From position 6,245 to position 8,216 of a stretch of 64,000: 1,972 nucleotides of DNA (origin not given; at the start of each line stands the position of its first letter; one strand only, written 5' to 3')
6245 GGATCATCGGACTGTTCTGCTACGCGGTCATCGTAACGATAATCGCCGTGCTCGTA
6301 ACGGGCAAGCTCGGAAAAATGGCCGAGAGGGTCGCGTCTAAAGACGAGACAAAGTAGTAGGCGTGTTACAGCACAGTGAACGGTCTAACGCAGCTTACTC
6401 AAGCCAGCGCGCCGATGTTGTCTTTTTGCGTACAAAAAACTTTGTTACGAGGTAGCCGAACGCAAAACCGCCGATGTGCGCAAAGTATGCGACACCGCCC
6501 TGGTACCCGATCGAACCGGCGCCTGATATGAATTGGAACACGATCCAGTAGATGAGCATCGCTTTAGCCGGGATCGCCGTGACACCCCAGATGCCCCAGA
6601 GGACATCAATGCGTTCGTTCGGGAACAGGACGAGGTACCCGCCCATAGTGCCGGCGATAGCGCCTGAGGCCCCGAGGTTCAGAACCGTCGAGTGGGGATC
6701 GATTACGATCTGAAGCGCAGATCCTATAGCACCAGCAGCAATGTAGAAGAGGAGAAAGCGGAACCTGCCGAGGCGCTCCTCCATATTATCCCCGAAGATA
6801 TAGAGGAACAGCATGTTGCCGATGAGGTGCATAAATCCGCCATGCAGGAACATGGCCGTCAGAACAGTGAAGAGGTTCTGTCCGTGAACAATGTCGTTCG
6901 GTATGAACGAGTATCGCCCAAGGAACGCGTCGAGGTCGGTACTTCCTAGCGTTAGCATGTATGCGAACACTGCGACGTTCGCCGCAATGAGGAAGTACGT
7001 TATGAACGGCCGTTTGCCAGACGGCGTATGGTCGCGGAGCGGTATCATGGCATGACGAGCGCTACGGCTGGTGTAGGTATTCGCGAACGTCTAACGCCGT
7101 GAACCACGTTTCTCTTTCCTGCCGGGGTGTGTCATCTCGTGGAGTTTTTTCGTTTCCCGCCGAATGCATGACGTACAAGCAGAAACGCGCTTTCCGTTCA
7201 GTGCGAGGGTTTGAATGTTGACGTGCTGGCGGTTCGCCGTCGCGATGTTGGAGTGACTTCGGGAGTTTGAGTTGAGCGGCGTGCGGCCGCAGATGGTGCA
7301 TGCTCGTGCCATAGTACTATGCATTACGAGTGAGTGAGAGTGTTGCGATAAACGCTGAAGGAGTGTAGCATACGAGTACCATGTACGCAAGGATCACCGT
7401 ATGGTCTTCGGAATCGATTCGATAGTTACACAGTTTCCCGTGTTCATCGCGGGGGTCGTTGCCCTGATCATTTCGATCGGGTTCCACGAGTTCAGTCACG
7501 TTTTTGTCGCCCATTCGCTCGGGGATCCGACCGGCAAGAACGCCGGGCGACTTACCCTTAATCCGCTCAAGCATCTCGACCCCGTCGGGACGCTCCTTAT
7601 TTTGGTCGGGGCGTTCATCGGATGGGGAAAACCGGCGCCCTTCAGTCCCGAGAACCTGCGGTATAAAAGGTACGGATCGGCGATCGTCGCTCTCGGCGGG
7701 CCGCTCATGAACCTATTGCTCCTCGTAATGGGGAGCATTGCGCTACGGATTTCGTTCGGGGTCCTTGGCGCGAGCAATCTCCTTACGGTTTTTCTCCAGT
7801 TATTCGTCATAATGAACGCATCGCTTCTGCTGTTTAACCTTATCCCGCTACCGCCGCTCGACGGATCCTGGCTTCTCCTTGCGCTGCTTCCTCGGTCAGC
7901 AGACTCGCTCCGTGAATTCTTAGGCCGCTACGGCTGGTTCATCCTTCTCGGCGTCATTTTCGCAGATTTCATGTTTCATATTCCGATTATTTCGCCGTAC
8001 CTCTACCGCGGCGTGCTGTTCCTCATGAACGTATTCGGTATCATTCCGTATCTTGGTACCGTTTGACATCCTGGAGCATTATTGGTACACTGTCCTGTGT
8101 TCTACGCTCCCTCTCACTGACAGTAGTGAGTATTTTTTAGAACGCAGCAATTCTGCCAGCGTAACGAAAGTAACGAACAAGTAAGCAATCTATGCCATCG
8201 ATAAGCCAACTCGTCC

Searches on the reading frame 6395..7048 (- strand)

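Call 29: search_protein_families(library=pfam, proteins=[window:6395-7048:-], max_evalue=0.001)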
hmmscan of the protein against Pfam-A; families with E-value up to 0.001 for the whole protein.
window:6395-7048:- (217 aa): 1 family
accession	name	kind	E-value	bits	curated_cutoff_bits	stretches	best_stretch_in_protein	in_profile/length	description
PF01694.28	Rhomboid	-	4.2e-33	115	22.6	1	58-207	3-142/143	Rhomboid domain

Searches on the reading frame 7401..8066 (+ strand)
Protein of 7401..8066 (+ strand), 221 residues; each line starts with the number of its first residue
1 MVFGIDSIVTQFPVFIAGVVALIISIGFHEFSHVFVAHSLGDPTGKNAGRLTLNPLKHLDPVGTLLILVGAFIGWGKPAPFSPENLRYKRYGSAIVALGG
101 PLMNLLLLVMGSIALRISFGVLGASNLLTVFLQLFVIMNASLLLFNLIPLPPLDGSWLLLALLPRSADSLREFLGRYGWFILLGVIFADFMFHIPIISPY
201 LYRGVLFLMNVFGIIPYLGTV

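Call 29: search_protein_families(library=pfam, proteins=[window:7401-8066:+], max_evalue=0.001)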
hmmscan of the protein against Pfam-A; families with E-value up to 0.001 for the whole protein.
window:7401-8066:+ (221 aa): 1 family
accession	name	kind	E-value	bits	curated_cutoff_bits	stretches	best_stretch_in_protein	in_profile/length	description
PF02163.28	Peptidase_M50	-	5.5e-12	45.9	27.2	2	125-166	157-197/221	Peptidase family M50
